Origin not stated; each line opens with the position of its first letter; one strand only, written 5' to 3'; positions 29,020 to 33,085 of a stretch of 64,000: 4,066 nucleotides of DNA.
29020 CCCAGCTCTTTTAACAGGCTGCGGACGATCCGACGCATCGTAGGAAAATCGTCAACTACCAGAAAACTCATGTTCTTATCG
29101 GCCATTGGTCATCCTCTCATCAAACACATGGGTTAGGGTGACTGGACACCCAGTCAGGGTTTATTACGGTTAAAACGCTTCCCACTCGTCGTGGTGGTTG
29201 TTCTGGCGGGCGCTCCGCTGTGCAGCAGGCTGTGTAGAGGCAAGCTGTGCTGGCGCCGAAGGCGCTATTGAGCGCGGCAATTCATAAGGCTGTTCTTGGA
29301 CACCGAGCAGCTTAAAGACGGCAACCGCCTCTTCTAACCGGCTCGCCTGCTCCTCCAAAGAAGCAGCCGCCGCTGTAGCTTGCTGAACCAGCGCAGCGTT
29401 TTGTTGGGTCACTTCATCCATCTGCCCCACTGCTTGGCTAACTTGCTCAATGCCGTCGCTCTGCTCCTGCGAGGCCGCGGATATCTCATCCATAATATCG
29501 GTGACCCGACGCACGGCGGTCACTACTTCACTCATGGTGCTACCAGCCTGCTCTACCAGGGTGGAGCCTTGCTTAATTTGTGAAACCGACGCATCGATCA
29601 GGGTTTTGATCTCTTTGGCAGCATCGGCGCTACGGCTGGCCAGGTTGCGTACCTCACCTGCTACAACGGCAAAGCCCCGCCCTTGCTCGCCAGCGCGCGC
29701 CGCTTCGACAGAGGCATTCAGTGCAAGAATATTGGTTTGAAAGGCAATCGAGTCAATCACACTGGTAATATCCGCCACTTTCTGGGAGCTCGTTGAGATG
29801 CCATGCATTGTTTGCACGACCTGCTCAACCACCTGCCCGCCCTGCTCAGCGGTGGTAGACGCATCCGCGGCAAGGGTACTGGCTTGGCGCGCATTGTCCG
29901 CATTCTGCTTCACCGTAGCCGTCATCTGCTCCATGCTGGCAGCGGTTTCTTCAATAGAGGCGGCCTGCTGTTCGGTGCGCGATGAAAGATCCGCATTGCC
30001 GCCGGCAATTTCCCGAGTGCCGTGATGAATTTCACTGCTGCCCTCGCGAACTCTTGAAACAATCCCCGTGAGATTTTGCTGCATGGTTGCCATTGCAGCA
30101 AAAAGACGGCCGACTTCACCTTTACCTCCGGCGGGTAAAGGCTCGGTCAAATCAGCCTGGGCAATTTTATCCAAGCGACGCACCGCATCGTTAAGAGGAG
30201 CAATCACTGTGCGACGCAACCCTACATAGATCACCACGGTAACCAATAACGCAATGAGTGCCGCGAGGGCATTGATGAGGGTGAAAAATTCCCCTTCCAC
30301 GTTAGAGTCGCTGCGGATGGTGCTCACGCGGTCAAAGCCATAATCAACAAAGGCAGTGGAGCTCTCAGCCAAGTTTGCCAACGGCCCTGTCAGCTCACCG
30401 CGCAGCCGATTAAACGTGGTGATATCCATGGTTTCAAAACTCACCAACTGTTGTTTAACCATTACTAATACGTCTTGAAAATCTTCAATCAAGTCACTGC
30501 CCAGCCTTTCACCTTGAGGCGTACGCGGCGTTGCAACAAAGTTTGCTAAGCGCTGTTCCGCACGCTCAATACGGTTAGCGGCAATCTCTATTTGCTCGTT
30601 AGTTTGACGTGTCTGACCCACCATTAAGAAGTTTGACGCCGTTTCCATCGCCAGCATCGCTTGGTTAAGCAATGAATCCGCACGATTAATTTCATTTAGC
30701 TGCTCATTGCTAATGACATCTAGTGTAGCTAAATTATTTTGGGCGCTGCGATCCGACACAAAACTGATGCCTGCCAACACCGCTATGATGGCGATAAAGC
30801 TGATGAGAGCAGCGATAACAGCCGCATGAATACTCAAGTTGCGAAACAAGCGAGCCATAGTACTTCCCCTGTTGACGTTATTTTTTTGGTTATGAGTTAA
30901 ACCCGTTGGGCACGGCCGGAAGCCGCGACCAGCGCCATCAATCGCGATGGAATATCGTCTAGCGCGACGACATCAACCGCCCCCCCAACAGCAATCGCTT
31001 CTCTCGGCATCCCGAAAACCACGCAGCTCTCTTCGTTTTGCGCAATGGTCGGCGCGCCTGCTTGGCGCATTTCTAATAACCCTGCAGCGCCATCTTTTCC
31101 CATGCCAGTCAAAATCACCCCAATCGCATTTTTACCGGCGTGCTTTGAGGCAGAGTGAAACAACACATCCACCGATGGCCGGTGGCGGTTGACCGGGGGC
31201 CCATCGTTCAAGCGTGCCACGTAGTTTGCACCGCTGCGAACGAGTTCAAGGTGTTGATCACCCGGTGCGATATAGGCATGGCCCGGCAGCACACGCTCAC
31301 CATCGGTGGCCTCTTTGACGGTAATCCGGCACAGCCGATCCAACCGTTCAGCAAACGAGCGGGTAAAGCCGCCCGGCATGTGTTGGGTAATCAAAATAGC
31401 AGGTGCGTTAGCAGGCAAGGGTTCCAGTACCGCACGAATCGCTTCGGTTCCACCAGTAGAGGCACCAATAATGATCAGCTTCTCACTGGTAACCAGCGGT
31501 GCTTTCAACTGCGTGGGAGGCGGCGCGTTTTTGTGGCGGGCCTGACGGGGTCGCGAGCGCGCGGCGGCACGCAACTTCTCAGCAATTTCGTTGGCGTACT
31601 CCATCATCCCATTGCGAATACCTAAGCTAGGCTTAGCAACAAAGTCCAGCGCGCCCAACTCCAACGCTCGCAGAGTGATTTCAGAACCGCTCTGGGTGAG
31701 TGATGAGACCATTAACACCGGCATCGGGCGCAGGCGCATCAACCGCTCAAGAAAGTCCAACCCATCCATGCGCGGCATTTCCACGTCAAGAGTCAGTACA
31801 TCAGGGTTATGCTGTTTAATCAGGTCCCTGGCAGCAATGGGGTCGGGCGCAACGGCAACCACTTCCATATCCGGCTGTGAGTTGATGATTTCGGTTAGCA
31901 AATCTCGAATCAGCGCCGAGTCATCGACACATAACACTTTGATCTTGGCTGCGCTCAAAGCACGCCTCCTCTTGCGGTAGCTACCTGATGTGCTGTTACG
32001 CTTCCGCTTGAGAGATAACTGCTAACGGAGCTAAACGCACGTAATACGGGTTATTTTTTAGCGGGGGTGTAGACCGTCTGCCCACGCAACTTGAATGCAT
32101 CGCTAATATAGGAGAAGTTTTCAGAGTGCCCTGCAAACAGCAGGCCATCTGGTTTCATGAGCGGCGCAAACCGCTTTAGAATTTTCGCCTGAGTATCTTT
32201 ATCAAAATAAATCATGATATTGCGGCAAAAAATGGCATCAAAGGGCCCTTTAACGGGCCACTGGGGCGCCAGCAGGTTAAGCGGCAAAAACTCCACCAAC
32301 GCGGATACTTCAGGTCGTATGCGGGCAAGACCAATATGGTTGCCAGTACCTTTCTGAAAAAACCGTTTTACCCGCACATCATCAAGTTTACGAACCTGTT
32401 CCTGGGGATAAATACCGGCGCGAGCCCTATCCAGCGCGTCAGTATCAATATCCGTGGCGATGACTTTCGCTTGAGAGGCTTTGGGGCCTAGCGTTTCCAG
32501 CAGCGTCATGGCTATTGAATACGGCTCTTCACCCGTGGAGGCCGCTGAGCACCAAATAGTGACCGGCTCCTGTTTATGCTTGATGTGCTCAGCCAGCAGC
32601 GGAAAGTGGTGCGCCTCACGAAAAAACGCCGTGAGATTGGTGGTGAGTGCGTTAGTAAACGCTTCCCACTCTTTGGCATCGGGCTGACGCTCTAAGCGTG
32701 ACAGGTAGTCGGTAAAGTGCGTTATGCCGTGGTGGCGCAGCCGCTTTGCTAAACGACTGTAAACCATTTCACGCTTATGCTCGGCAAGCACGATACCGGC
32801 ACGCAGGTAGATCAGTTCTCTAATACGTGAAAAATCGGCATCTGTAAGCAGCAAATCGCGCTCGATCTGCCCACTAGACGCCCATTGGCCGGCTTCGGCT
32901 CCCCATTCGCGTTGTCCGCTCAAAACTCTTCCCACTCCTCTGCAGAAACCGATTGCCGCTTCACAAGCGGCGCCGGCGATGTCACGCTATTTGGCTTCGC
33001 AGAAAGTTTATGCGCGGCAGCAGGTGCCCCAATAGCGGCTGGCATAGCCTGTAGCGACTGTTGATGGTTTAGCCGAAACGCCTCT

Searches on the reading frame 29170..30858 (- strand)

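Call 57: search_protein_families(library=pfam, proteins=[window:29170-30858:-], max_evalue=0.00001)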
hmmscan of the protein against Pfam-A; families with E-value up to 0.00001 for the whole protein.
window:29170-30858:- (562 aa): 3 families
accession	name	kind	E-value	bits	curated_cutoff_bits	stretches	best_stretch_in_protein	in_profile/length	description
PF00015.26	MCPsignal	-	2.4e-57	194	34.6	1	328-484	2-172/172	Methyl-accepting chemotaxis protein (MCP) signalling domain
PF02203.21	TarH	-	1.5e-12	48.2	25.2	1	5-149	2-147/177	Tar ligand binding domain homologue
PF00672.30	HAMP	-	1.4e-10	41.8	25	1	214-264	2-52/53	HAMP domain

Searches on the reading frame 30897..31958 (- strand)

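Call 57: search_protein_families(library=pfam, proteins=[window:30897-31958:-], max_evalue=0.00001)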
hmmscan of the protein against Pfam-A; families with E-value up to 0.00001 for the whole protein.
window:30897-31958:- (353 aa): 2 families
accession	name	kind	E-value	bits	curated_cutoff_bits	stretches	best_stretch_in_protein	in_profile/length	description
PF01339.22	CheB_methylest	-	2.4e-68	229.7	24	1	162-340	1-174/174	CheB methylesterase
PF00072.30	Response_reg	-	9.7e-24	84.1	30.2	1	8-110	1-100/111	Response regulator receiver domain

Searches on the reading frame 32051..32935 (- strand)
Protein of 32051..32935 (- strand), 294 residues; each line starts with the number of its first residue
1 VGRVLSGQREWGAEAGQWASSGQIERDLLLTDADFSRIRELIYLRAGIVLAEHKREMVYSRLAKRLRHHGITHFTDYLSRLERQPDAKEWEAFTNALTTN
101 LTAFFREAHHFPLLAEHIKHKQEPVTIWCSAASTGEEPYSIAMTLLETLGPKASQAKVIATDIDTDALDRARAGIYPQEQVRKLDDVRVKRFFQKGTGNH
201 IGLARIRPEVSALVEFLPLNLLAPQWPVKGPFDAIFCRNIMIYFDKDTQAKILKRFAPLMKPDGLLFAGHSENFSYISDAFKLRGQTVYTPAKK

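Call 57: search_protein_families(library=pfam, proteins=[window:32051-32935:-], max_evalue=0.00001)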
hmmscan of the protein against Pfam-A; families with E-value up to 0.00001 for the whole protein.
window:32051-32935:- (294 aa): 3 families
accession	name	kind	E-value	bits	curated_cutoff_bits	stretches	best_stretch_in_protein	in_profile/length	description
PF01739.24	CheR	-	6.6e-58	195.8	27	1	100-289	1-194/195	CheR methyltransferase, SAM binding domain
PF03705.20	CheR_N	-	3.5e-18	65.5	27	1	33-85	1-53/53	CheR methyltransferase, all-alpha domain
PF08242.18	Methyltransf_12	-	1.5e-06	29.3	30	0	207-266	44-98/98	Methyltransferase domain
